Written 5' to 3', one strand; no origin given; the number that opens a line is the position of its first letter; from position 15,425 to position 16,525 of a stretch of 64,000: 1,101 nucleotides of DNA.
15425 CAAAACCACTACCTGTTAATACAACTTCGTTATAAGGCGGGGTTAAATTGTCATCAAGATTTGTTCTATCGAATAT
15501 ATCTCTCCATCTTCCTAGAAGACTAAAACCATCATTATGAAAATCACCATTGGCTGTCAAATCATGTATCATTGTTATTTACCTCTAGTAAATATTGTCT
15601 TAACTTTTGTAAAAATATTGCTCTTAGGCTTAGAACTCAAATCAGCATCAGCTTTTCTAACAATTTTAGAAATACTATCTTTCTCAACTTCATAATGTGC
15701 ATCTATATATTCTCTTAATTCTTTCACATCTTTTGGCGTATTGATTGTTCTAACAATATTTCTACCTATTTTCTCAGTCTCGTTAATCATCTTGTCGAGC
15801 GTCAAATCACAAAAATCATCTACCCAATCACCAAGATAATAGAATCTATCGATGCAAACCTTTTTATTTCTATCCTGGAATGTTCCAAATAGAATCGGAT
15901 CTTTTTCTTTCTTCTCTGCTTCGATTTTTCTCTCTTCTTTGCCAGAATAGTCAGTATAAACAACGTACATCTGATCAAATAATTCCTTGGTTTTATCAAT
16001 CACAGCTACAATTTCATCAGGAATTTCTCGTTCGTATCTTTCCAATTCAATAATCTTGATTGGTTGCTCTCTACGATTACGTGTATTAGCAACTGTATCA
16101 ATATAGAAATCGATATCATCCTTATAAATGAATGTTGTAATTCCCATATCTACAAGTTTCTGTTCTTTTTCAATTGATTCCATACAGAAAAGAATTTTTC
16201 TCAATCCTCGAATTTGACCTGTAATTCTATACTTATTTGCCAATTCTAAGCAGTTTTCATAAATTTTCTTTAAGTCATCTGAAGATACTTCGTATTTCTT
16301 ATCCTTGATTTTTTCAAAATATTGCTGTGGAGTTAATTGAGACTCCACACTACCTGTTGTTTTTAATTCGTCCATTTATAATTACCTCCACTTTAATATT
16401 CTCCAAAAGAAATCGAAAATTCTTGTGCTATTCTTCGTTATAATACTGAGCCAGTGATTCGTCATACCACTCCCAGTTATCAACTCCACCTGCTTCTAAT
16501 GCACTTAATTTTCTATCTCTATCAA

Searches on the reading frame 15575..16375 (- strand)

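Call 32: search_protein_families(library=phrogs, proteins=[window:15575-16375:-], max_evalue=0.001)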
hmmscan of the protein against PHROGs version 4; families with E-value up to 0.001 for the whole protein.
window:15575-16375:- (266 aa): 1 family
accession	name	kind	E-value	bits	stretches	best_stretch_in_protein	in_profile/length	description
phrog_10081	-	integration and excision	2.4e-79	267.6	1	12-259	4-250/254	transposase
